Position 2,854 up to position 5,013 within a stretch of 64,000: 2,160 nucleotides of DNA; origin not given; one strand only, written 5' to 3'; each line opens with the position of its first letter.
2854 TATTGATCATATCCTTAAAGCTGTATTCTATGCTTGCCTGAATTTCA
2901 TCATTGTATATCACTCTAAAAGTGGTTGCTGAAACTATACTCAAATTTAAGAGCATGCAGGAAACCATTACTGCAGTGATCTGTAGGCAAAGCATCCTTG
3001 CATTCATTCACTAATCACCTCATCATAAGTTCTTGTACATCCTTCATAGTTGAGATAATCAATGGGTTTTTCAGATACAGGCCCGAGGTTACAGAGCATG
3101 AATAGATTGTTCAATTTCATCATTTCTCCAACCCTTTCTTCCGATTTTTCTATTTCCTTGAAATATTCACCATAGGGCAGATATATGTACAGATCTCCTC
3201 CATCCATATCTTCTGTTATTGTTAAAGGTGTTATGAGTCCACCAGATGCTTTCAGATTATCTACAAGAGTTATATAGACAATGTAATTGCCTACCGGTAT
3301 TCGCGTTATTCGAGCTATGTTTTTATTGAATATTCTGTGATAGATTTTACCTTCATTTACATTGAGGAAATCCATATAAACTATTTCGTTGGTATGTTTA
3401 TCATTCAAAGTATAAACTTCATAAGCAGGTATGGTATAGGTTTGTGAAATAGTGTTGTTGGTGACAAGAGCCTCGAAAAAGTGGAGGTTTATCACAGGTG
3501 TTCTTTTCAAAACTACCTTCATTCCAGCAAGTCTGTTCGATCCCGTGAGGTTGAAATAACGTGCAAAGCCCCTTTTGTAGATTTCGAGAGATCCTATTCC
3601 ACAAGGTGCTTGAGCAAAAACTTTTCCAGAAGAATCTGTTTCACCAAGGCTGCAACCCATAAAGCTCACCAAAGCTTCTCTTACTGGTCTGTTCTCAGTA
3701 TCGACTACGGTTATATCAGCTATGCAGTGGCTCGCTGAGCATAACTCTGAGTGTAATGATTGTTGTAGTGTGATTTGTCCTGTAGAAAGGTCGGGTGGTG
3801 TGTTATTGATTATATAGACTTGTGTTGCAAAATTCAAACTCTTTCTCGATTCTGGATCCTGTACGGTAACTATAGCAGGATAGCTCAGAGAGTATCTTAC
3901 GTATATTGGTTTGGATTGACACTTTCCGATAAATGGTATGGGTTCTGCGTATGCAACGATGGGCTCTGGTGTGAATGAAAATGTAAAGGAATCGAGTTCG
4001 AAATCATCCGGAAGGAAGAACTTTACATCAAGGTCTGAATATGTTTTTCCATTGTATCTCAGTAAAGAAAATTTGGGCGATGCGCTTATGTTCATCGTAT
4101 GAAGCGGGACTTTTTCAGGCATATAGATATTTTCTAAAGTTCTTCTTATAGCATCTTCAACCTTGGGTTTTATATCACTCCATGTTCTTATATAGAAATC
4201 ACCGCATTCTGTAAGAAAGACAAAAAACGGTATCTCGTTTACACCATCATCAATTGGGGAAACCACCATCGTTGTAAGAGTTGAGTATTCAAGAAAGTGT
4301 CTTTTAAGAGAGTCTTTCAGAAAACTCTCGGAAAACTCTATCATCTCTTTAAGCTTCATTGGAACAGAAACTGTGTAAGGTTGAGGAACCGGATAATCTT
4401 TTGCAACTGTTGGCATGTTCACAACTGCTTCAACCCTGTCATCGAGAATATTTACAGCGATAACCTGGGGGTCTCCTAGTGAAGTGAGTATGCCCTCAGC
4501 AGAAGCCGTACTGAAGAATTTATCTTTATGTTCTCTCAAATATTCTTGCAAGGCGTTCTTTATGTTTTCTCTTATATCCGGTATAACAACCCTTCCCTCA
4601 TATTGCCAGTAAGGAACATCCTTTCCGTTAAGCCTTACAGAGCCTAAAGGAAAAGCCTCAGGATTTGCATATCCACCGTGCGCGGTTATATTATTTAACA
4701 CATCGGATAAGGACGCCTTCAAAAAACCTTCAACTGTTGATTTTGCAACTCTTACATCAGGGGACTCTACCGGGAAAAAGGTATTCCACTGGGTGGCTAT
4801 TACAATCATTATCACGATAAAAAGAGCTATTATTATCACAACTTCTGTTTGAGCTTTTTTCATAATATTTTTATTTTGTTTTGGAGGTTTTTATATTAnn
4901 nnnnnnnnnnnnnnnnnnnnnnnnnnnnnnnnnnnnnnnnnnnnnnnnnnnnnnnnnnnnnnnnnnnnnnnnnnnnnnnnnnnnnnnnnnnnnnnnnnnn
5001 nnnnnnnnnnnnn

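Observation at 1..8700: Eight-gene minus-strand operon: seven prepilin-like proteins plus a giant Cys-rich repeat protein, with no ATPase or platform gene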

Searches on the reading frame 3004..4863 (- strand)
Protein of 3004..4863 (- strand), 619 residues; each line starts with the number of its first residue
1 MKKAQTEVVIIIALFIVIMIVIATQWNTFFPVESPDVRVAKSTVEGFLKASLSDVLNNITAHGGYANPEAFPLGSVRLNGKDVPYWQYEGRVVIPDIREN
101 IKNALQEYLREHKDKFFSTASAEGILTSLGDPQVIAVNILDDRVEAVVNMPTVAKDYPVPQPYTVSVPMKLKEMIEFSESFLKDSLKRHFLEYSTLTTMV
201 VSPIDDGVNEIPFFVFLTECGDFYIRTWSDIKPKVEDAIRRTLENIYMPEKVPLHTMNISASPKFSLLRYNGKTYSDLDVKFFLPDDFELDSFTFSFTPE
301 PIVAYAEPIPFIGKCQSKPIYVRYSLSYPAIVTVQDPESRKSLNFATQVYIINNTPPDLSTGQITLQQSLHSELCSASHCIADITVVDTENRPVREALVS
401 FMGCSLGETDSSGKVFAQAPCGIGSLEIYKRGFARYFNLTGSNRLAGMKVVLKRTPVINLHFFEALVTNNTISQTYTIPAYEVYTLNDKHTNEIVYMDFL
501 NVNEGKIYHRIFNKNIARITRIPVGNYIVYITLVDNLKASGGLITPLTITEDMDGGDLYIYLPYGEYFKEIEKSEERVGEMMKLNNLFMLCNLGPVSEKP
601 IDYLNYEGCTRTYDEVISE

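Call 5: search_protein_families(library=pfam, max_evalue=1, proteins=[window:3004-4863:-])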
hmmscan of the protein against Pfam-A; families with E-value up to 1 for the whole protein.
window:3004-4863:- (619 aa): 1 family
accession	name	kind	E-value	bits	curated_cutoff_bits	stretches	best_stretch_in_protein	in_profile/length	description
PF24654.2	CEP76_N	-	0.2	12.5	27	1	96-129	14-47/60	CEP76 N-terminal domain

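Call 6: search_protein_families(library=ncbifam, max_evalue=1, proteins=[window:3004-4863:-])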
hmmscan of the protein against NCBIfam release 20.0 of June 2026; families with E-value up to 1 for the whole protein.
window:3004-4863:- (619 aa): 0 families

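Call 9: find_encoding_contigs(protein=window:3004-4863:-, flank=10000, max_places=6)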
Protein window:3004-4863:- (619 aa): 4 contigs read that carry it; 2 places shown.
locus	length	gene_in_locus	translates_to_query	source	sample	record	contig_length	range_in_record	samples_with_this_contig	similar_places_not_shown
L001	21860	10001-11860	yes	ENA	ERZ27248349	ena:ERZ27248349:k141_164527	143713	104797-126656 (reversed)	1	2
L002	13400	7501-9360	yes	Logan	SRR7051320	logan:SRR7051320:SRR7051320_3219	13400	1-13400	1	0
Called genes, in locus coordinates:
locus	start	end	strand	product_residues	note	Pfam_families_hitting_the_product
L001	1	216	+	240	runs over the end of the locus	PF20922:Anamorsin_N (faint), PF08241:Methyltransf_11, PF13649:Methyltransf_25, PF13847:Methyltransf_31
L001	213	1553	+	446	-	PF02878:PGM_PMM_I, PF02879:PGM_PMM_II, PF02880:PGM_PMM_III, PF00408:PGM_PMM_IV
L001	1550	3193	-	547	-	PF00118:Cpn60_TCP1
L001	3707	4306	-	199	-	PF04919:DUF655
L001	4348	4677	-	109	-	PF03874:RNA_pol_Rpb4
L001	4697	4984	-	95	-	PF01157:Ribosomal_L21e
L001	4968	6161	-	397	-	PF22023:Pus10_THUMP_arc, PF21238:Pus10_C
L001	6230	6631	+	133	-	-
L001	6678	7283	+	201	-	-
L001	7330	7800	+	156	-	-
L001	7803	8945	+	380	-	-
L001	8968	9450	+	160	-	-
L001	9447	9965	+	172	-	-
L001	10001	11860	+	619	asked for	-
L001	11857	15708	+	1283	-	-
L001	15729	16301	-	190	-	PF00352:TBP, PF11858:DUF3378 (faint), PF00352:TBP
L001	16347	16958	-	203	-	PF01066:CDP-OH_P_transf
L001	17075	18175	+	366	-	PF01658:Inos-1-P_synth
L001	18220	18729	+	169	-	PF05916:Sld5, PF27418:GINS23_N, PF22090:Gins51_C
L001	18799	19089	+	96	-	PF00935:Ribosomal_L44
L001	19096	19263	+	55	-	PF01667:Ribosomal_S27e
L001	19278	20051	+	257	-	PF00575:S1 (weak), PF07541:EIF_2_alpha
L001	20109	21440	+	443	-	PF02881:SRP54_N, PF00448:SRP54, PF02978:SRP_SPB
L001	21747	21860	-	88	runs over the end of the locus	-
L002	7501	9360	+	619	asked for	-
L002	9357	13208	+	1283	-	-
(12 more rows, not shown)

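Call 13: find_homologous_proteins(query=window:3004-4863:-, max_evalue=0.001)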
Query window:3004-4863:- (619 aa): 25 proteins with E <= 0.001 among 7453 candidates.
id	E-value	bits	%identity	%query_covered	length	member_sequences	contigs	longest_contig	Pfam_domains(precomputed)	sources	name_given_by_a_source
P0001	0.0e+0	1306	100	92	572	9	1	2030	-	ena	-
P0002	1.1e-242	825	57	100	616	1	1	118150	-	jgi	jgi:hypothetical protein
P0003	1.8e-238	811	56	100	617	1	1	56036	-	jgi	jgi:hypothetical protein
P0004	1.3e-233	795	56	100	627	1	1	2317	-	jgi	jgi:hypothetical protein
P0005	1.7e-222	758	54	100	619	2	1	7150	-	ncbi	-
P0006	9.7e-147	508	57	63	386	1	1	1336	-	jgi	-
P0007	3.0e-143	497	40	93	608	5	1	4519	-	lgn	-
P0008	8.9e-140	485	39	93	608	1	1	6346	-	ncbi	-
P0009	8.7e-139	482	39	100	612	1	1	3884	-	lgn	-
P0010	1.4e-133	465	37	95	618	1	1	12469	-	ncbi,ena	-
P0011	3.5e-131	457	38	100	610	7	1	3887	-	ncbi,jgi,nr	ncbi:MAG: hypothetical protein DRP18_03715 [Candidatus Aenigmatarchaeota archaeon]|nr:MAG: hypotheti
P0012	6.8e-129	449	40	99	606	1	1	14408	-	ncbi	-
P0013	4.8e-126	440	37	100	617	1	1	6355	-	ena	-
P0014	6.0e-126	439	38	99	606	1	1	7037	-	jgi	jgi:hypothetical protein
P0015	6.2e-126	439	39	99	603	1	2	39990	-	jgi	jgi:hypothetical protein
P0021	8.1e-108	380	35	100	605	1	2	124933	-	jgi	-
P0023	2.7e-100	355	34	92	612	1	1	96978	-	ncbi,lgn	ncbi:MAG: hypothetical protein ABIJ92_02820 [Candidatus Aenigmatarchaeota archaeon]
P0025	8.9e-28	115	26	78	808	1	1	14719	-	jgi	jgi:hypothetical protein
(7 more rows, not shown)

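Call 15: find_encoding_contigs(protein=P0021, flank=10000, max_places=2)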
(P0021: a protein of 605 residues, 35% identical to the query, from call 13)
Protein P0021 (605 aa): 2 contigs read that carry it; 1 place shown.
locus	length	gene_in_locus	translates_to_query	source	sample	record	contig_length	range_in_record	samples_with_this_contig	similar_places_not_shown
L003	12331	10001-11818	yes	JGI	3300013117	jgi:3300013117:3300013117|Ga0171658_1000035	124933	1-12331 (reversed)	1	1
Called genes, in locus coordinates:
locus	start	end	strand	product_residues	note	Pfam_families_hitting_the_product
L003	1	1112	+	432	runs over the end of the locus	PF01336:tRNA_anti-codon, PF00152:tRNA-synt_2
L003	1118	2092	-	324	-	PF13384:HTH_23 (faint), PF14493:HTH_40 (faint), PF14528:LAGLIDADG_3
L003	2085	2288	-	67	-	-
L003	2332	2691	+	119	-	-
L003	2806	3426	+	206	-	-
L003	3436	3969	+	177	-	-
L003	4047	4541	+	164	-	-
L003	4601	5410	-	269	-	PF03372:Exo_endo_phos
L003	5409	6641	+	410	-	-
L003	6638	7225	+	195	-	-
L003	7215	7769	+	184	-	-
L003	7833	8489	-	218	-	-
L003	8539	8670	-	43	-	-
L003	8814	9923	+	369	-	PF07282:Cas12f1-like_TNB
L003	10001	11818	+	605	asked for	-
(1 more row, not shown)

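Call 16: find_encoding_contigs(protein=P0023, flank=10000, max_places=2)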
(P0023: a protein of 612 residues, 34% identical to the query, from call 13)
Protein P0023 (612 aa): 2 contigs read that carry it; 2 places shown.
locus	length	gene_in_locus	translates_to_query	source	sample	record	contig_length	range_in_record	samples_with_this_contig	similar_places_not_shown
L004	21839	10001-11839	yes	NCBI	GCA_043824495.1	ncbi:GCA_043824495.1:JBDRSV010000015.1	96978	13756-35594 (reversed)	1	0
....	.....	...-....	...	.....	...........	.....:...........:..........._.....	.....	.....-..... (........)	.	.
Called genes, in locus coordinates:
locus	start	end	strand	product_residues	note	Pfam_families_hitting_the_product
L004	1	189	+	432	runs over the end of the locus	PF01336:tRNA_anti-codon, PF00152:tRNA-synt_2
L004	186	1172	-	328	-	PF13936:HTH_38 (faint), PF13384:HTH_23 (faint), PF14528:LAGLIDADG_3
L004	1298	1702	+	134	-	-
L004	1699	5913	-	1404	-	PF19077:Big_13 (faint)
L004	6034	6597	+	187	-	-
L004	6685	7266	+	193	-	-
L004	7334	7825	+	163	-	-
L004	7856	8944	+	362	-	-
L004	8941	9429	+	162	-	-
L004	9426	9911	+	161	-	-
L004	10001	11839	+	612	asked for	-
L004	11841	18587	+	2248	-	PF07705:CARDB (faint), PF13205:Big_5, PF17957:Big_7, PF00066:Notch (weak)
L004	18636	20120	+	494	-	-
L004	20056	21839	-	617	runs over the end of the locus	-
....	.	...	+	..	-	?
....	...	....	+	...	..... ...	-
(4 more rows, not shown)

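Call 20: find_related_loci(query=A2, collection=genome_contigs, flank=10000)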
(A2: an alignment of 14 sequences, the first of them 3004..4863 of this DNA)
Query A2 (619 aa) in genome_contigs; peptide patterns used: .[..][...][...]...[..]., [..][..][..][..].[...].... (x = any residue, [..] = any of these).
72 stretches matched a pattern; 22 encode a relative of the query (tblastn E <= 1e-3); 22 distinct loci.
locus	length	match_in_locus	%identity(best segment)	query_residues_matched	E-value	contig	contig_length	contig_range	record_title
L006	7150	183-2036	54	1-617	0e+0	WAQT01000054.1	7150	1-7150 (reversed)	MAG: Candidatus Aenigmatarchaeota archaeon isolate S146_145_esom k151_772081, whole genome shotgun sequence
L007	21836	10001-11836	40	2-616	4e-158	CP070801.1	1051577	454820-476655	MAG: Candidatus Aenigmatarchaeota archaeon isolate bin1364 chromosome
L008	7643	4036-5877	39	2-616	8e-152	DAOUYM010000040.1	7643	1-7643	MAG TPA_asm: Candidatus Aenigmatarchaeota archaeon isolate CSMAG_927 CSMAG_927_k141_4220916_length_7643_cov_9.8402, whol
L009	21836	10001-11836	39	2-616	5e-150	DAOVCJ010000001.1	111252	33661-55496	MAG TPA_asm: Candidatus Aenigmatarchaeota archaeon isolate CSMAG_1028 CSMAG_1028_k141_36174_length_111252_cov_16.0000, w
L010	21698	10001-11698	40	41-616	1e-146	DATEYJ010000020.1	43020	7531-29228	MAG TPA_asm: archaeon isolate SMAG_U8442 k141_173432, whole genome shotgun sequence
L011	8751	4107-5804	41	41-616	1e-146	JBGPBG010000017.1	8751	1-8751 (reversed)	MAG: Candidatus Aenigmatarchaeota archaeon isolate OBJ_0618_130150_110 k141_7033979_length_8751_cov_8.0000, whole genome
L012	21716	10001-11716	39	35-616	1e-144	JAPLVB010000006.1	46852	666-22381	MAG: Candidatus Aenigmatarchaeota archaeon isolate LacPavin_0920_SED5_MAG_47_10 LacPavin_0920_SED5_scaffold_502546, whol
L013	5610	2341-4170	38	1-616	4e-140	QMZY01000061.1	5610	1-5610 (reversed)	MAG: Candidatus Aenigmatarchaeota archaeon isolate B30_G1 B30_Guay1_scaffold_10128, whole genome shotgun sequence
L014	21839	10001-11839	38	2-619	2e-138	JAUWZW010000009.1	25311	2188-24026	MAG: Candidatus Aenigmatarchaeota archaeon isolate CSMAG_2746 CSMAG_2746_k141_171603_length_25311_cov_39.0000, whole gen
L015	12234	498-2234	37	34-618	7e-135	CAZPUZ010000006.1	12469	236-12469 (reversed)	MAG TPA_asm: uncultured archaeon isolate binchicken_co19_610 genome assembly, contig: NODE_8540_length_12469_cov_4.10592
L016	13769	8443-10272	38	1-609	6e-132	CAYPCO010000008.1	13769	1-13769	MAG TPA_asm: uncultured archaeon isolate binchicken_co6_493 genome assembly, contig: NODE_5050_length_13769_cov_3.890987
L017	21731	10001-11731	36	41-616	5e-130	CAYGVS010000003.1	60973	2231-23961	MAG TPA_asm: uncultured archaeon isolate ERP119294_co1_457 genome assembly, contig: NODE_483_length_60973_cov_7.769149,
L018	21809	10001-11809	38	3-612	3e-126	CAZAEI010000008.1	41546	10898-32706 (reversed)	MAG TPA_asm: uncultured archaeon isolate binchicken_co116_293 genome assembly, contig: NODE_747_length_41546_cov_17.6399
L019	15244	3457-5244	37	3-612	7e-126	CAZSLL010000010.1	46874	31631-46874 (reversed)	MAG TPA_asm: uncultured archaeon isolate SRP141376_co4_278 genome assembly, contig: NODE_1368_length_46874_cov_5.708623,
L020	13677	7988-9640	35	43-600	4e-112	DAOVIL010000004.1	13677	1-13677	MAG TPA_asm: Candidatus Aenigmatarchaeota archaeon isolate CSMAG_1366 CSMAG_1366_k141_550064_length_13677_cov_6.0000, wh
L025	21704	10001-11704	34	31-616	9e-105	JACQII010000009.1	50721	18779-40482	MAG: Candidatus Aenigmatarchaeota archaeon isolate NC_groundwater_1121_Ag_S-0.1um_63_48 S_p1_S3_coassembly_k141_1547123,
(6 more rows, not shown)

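Call 40: find_encoding_contigs(protein=P0025, flank=10000, max_places=2)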
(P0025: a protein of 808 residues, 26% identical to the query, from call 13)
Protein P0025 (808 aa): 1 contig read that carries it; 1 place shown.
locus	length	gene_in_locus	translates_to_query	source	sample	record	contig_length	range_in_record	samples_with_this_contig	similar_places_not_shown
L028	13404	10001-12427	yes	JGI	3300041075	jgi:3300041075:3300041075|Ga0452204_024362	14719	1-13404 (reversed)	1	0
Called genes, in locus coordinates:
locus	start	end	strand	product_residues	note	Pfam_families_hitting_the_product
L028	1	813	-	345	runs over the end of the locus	PF08540:HMG_CoA_synt_C (faint), PF08541:ACP_syn_III_C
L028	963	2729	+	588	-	PF02543:Carbam_trans_N, PF16861:Carbam_trans_C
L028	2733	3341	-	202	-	PF02585:PIG-L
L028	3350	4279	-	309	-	PF02655:ATP-grasp_3, PF13535:ATP-grasp_4 (faint), PF15632:ATPgrasp_Ter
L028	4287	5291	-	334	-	PF00953:Glycos_transf_4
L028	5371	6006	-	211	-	PF02811:PHP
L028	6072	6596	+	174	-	PF00881:Nitroreductase, PF14512:TM1586_NiRdase (weak), PF00881:Nitroreductase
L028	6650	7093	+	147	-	-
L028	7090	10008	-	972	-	PF01411:tRNA-synt_2c, PF07973:tRNA_SAD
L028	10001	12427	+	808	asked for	-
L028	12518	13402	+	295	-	?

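Call 45: predict_structure(alignment_id=A1)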
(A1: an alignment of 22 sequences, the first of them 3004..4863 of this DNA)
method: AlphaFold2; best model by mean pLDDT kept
length: 619 residues; sequences in the alignment: 22
mean_pLDDT: 87.2   pTM: 0.65
mean pLDDT of the five models: 87.2, 87.0, 85.8, 84.7, 84.1
residues with pLDDT >= 90: 340; 70-90: 226; 50-70: 51; < 50: 2
segments of 3 or more residues with pLDDT < 50: none
pLDDT, mean of each block of 10 residues (from residue 1): 65 80 58 79 94 94 91 94 92 93 96 94 91 95 95 89 93 94 87 94 82 85 77 95 91 67 84 87 94 84 75 77 94 92 94 86 56 72 94 91 85 92 88 87 92 91 93 93 86 88 86 83 90 89 93 90 92 88 93 88 88 86
secondary structure, 60 per line:
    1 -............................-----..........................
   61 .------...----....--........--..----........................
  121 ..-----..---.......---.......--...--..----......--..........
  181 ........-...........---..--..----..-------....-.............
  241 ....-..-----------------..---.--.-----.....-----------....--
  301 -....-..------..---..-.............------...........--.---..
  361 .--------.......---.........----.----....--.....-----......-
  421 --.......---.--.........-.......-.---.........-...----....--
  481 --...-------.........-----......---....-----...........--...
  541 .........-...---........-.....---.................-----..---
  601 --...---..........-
elements in order: H2-29 H35-61 E75-78 E81-88 H97-122 E133-139 E143-149 E152-154 E163-168 H171-188 H190-200 E223-226 H228-244 E279-283 E295-298 E302-305 E323-335 E342-352 H370-376 E380-388 E398-401 E404-408 E414-419 E423-429 E436-441 E446-452 E458-466 E468-470 E475-478 E483-485 E493-501 E507-512 E516-519 E525-535 E538-549 E557-564 H566-570 H574-590 E609-612 H613-618

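Call 52: search_protein_representatives(alignment_id=A1)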
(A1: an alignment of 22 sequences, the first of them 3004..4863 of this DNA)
Query: 22 sequences, 612 profile positions. Proteins with E-value up to 0.001 (for the whole library): 3482; up to 1e-10: 1158; up to 1e-30: 228. The best 150 are listed.
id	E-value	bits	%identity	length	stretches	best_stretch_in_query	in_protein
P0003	4.9e-261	883.8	-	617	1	1-611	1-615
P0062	6.2e-255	863.6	-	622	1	1-611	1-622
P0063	5.2e-232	787.9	-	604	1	2-608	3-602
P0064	1.4e-225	766.7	-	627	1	2-611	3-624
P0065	2.1e-225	766.1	-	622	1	1-611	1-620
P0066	1.2e-223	760.3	-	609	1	3-611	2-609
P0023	2.0e-223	759.5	-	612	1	1-608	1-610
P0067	3.5e-210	715.8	-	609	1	1-606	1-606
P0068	6.1e-209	711.7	-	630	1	2-603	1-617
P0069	4.2e-206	702.3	-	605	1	2-610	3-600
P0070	1.1e-203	694.4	-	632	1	1-609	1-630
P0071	2.3e-203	693.3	-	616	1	1-606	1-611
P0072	2.2e-198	676.9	-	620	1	1-610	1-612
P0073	3.4e-197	672.9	-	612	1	1-600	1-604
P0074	3.7e-196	669.5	-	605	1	1-611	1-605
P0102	1.5e-121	423.1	-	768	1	1-605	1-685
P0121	2.7e-103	362.8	-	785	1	1-607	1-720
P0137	3.4e-96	339.3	-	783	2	2-466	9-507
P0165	1.6e-85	304.1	-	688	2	2-464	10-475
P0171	1.8e-83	297.3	-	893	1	3-477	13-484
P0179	4.0e-80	286.3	-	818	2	3-537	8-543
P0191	3.3e-76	273.3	-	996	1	2-596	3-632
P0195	2.9e-75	270.2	-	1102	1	2-565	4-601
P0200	2.2e-73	264.0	-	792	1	1-606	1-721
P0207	2.6e-71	257.1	-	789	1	1-531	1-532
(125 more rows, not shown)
